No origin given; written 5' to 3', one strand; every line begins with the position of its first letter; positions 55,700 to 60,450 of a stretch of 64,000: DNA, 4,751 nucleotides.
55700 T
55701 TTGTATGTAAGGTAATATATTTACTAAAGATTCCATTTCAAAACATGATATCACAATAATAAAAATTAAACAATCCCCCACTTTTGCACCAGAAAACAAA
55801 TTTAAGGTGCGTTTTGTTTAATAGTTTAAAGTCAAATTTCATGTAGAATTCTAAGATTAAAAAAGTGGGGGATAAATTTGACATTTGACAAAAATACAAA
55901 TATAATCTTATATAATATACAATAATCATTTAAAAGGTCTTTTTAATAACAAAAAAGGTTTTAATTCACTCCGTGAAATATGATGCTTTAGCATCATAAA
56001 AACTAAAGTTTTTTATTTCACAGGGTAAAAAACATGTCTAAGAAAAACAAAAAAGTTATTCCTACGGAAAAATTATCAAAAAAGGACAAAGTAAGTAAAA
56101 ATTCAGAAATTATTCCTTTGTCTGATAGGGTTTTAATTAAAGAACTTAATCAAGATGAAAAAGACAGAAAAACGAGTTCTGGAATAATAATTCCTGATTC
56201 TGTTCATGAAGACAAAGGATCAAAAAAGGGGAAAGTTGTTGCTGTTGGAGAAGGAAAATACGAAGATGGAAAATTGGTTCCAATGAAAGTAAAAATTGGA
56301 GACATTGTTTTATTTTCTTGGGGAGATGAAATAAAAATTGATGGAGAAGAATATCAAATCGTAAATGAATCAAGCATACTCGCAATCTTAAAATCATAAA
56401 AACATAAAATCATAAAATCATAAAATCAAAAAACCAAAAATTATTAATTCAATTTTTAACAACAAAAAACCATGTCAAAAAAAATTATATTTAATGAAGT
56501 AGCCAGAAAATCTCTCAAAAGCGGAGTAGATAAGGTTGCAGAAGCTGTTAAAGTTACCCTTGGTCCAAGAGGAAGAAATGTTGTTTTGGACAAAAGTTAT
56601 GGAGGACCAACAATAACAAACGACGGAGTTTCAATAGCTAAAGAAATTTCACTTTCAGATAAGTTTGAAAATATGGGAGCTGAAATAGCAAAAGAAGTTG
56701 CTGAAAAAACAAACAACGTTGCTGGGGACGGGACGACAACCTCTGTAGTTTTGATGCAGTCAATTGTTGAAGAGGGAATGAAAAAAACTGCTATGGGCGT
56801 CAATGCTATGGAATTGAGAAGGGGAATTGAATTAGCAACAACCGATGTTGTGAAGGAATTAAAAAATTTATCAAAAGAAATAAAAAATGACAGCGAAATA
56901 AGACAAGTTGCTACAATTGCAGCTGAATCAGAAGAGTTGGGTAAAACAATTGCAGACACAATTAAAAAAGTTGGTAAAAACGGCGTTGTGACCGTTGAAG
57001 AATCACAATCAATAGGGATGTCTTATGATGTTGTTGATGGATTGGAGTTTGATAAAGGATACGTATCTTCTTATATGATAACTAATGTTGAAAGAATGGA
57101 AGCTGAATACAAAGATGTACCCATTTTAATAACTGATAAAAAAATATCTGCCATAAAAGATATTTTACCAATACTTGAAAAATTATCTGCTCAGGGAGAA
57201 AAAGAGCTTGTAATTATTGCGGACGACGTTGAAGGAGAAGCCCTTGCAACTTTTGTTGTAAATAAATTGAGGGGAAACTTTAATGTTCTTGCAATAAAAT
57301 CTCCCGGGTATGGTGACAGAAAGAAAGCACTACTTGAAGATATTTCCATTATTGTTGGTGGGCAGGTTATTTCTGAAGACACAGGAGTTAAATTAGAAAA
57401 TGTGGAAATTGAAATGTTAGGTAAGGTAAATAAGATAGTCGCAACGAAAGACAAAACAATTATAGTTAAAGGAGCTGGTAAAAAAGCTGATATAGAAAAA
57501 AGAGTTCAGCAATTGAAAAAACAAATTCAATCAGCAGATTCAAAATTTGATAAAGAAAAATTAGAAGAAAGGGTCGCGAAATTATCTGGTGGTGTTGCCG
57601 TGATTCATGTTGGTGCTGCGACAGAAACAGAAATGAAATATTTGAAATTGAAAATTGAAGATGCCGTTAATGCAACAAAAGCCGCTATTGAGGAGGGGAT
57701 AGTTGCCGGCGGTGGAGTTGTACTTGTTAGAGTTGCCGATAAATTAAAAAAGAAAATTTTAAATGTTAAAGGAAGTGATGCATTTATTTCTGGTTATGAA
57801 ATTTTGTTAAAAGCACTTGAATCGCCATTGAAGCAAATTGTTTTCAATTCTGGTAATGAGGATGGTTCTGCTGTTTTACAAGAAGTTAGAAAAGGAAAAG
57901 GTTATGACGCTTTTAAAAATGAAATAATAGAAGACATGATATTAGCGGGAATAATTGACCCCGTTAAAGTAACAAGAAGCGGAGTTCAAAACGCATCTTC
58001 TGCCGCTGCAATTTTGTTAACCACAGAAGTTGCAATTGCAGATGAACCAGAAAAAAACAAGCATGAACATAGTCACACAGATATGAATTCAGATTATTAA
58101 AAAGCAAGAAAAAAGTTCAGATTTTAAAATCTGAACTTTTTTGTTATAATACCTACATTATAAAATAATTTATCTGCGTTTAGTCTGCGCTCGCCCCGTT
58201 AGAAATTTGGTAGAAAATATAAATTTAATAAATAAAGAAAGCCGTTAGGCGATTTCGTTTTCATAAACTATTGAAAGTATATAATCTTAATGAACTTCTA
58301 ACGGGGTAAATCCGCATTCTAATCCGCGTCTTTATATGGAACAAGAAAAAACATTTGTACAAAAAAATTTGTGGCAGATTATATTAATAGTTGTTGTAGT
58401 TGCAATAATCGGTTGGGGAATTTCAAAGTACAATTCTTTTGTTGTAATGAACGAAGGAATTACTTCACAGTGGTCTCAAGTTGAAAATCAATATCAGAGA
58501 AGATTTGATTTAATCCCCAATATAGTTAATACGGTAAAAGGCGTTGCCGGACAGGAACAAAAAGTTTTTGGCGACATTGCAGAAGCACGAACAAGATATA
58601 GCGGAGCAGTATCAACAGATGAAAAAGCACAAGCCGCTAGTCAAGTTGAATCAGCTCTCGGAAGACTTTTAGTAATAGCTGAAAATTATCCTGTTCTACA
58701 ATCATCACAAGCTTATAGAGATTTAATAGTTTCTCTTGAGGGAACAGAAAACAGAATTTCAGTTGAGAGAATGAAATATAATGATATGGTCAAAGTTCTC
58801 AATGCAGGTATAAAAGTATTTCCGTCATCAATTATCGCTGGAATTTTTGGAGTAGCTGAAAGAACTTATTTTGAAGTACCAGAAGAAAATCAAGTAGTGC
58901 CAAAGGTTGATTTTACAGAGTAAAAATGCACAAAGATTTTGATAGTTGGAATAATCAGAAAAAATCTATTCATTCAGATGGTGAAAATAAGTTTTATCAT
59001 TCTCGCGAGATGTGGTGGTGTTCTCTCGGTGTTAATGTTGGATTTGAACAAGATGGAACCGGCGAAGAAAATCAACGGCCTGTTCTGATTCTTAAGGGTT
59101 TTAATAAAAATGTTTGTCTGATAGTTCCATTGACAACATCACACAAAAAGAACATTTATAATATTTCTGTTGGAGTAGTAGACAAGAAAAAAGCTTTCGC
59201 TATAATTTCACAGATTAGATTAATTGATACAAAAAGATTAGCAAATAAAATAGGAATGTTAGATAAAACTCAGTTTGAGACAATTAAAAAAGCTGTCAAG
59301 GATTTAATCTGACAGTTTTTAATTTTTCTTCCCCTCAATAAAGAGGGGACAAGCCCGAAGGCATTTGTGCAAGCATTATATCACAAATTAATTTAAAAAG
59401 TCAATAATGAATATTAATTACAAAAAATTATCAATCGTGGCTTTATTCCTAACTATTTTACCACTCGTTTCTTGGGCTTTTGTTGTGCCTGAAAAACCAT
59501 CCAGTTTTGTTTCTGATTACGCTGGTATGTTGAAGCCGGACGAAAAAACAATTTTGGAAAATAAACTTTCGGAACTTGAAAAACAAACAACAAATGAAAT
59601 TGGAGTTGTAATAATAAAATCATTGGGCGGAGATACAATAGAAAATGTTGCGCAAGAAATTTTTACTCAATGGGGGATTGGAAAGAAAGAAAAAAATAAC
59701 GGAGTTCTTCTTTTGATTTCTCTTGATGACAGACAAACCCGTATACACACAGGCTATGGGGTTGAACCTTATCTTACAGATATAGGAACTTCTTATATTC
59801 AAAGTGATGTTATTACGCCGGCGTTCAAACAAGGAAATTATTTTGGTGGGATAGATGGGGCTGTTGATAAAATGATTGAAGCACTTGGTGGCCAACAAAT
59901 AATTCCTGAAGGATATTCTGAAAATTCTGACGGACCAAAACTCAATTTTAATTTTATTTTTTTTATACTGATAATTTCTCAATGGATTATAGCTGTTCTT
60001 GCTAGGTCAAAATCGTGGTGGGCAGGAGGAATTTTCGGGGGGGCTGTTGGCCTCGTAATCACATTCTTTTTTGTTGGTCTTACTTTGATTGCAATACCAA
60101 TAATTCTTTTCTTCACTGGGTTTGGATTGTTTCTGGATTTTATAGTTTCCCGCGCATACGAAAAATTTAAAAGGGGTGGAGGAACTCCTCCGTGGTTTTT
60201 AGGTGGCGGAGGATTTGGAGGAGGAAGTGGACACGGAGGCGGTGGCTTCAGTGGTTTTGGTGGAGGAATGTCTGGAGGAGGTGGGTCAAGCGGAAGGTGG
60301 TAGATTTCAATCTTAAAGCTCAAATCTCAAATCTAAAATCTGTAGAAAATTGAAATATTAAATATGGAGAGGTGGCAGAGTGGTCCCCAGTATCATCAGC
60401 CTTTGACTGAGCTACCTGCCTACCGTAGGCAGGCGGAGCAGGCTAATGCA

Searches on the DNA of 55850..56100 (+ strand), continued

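Call 102: search_with_rna_model(model_id=R1, sources=[L203, L204, L205, L206, L194, L197], max_evalue=0.01)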
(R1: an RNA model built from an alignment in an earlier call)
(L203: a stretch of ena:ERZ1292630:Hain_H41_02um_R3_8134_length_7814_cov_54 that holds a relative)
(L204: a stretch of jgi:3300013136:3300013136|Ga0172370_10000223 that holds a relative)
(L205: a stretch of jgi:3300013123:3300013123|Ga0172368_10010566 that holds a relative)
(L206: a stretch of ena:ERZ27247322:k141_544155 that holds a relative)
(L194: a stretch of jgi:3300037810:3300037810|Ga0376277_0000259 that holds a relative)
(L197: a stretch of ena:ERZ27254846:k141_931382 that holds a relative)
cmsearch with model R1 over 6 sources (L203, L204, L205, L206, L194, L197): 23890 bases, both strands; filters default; matches with E-value up to 0.01: 2.
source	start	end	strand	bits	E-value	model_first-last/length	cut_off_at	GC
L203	105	155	+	58.6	1.2e-15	1-68/68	no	0.37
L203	104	154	-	48.6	1.5e-12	1-68/68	no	0.37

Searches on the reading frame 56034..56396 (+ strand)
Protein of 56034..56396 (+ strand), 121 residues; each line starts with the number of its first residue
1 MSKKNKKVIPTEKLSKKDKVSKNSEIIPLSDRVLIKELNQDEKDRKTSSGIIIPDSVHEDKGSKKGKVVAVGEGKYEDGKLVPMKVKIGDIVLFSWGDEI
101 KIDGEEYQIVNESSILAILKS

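Call 11: find_homologous_proteins(query=window:56034-56396:+, max_evalue=1e-10)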
Query window:56034-56396:+ (121 aa): 5506 proteins with E <= 1e-10 among 8000 candidates; the best 120 are listed.
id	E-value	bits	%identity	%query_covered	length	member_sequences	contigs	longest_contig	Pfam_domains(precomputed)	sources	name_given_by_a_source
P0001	7.0e-67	240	100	100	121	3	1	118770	PF00166.27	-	-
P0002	3.7e-60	219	90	99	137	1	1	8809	PF00166.27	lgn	-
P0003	4.9e-43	164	66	99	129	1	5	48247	PF00166.27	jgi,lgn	-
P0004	1.0e-40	156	75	83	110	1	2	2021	PF00166.27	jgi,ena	-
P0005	3.4e-40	154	76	83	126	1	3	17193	PF00166.27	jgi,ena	-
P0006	8.8e-39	150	67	98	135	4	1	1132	PF00166.27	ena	-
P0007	1.8e-38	149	69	95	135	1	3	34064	PF00166.27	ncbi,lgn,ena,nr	ncbi:MAG: chaperonin GroES [Parcubacteria group bacterium Athens0714_16]|nr:MAG: chaperonin GroES [P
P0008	3.0e-38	148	78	79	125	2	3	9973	PF00166.27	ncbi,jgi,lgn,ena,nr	ncbi:co-chaperone GroES [Patescibacteria group bacterium]|nr:co-chaperone GroES [Patescibacteria gro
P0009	6.5e-38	147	74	83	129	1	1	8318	PF00166.27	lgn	-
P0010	1.1e-35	140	62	90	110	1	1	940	PF00166.27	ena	-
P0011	4.5e-34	135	69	77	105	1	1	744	PF00166.27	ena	-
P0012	9.9e-34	134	64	84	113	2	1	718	PF00166.27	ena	-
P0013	3.4e-33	132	68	76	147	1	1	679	PF00166.27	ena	-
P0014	7.7e-33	131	64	76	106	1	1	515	PF00166.27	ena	-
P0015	8.4e-33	131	63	88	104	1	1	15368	PF00166.27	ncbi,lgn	-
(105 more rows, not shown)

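Call 14: find_encoding_contigs(protein=P0002, flank=4000, max_places=3)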
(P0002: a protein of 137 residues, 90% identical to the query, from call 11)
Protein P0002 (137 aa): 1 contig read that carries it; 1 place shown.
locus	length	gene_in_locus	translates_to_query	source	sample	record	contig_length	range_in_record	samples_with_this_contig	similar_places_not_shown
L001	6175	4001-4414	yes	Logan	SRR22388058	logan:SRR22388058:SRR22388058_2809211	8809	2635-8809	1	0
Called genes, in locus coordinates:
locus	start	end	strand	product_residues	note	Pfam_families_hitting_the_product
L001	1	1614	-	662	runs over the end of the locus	PF00753:Lactamase_B, PF12706:Lactamase_B_2, PF22505:RNase_J_b_CASP, PF17770:RNase_J_C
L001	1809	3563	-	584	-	PF00496:SBP_bac_5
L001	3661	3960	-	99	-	PF03840:SecG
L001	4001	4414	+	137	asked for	PF00166:Cpn10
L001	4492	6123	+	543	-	PF00118:Cpn60_TCP1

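Call 15: find_encoding_contigs(protein=P0003, flank=4000, max_places=3)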
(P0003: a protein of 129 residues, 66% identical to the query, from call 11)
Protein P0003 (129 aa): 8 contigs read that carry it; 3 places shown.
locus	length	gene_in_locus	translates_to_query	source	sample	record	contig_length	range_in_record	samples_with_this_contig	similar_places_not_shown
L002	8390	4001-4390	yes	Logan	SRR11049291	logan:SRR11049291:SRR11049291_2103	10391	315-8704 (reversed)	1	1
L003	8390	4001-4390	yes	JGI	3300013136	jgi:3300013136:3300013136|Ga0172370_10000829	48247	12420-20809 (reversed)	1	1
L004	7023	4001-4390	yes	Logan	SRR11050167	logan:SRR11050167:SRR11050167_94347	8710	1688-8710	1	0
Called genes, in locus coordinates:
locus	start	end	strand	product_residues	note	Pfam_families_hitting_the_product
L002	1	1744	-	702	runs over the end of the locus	PF00753:Lactamase_B, PF12706:Lactamase_B_2, PF22505:RNase_J_b_CASP, PF17770:RNase_J_C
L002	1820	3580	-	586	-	PF00496:SBP_bac_5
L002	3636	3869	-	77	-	PF03840:SecG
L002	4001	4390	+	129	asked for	PF00166:Cpn10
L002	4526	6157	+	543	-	PF00118:Cpn60_TCP1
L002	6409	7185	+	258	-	-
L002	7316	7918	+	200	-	PF04011:LemA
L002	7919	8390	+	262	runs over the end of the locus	?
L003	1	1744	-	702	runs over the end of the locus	PF00753:Lactamase_B, PF12706:Lactamase_B_2, PF22505:RNase_J_b_CASP, PF17770:RNase_J_C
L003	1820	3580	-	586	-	PF00496:SBP_bac_5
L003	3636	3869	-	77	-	PF03840:SecG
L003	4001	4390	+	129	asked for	PF00166:Cpn10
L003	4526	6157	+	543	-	PF00118:Cpn60_TCP1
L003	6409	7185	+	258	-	-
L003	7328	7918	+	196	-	PF04011:LemA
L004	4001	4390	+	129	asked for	PF00166:Cpn10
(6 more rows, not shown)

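Call 16: find_encoding_contigs(protein=P0007, flank=4000, max_places=3)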
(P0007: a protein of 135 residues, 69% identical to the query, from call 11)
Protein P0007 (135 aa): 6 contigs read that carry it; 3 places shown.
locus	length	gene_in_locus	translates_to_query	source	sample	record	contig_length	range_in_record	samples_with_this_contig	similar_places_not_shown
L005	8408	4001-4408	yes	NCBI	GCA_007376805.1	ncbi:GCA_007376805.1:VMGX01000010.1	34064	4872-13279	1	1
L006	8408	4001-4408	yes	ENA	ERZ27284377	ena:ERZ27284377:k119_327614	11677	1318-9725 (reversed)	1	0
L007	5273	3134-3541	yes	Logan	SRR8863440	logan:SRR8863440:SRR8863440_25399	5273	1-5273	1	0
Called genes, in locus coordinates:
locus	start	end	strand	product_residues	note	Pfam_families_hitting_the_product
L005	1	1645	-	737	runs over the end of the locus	PF00753:Lactamase_B, PF12706:Lactamase_B_2, PF22505:RNase_J_b_CASP, PF17770:RNase_J_C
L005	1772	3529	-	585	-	PF00496:SBP_bac_5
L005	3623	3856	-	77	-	PF03840:SecG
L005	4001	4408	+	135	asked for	PF00166:Cpn10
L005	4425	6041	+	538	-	PF00118:Cpn60_TCP1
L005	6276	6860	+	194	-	PF04011:LemA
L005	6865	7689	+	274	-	PF04536:TPM_phosphatase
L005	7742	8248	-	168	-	-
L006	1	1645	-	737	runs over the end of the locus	PF00753:Lactamase_B, PF12706:Lactamase_B_2, PF22505:RNase_J_b_CASP, PF17770:RNase_J_C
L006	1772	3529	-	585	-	PF00496:SBP_bac_5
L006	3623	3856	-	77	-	PF03840:SecG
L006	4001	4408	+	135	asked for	PF00166:Cpn10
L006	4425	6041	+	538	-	PF00118:Cpn60_TCP1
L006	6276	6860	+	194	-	PF04011:LemA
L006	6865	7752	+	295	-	PF04536:TPM_phosphatase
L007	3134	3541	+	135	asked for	PF00166:Cpn10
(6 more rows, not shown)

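Call 69: find_encoding_contigs(protein=P0001, flank=1500, max_places=10)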
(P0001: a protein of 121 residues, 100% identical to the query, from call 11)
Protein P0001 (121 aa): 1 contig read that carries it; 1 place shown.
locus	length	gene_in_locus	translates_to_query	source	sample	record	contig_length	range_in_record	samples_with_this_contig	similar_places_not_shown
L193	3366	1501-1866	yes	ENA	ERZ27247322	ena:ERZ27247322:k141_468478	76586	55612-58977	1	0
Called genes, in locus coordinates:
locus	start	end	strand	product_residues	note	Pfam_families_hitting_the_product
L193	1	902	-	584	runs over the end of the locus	PF00496:SBP_bac_5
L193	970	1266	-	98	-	PF03840:SecG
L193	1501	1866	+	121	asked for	PF00166:Cpn10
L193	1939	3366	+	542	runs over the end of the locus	PF00118:Cpn60_TCP1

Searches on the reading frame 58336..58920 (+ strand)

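Call 31: search_protein_families(library=pfam, proteins=[window:58336-58920:+], max_evalue=0.001)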
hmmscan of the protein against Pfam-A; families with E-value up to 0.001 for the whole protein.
window:58336-58920:+ (195 aa): 1 family
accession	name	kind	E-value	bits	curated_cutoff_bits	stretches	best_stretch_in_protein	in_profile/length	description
PF04011.17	LemA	-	4.3e-53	179.6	26.2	1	45-193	1-149/149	LemA family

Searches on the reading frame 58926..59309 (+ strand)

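Call 31: search_protein_families(library=pfam, proteins=[window:58926-59309:+], max_evalue=0.001)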
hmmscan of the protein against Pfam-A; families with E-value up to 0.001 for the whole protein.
window:58926-59309:+ (128 aa): 1 family
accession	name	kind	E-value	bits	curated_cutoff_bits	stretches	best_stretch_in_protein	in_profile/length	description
PF02452.23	PemK_toxin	-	1.3e-13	51.5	23.1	1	28-127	4-108/109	PemK-like, MazF-like toxin of type II toxin-antitoxin system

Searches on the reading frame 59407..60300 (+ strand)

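Call 31: search_protein_families(library=pfam, proteins=[window:59407-60300:+], max_evalue=0.001)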
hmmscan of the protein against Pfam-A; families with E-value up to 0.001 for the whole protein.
window:59407-60300:+ (298 aa): 1 family
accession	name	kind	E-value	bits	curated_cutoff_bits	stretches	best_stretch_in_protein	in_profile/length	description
PF04536.20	TPM_phosphatase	-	2e-42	144.6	22.1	1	35-158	1-124/125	TPM domain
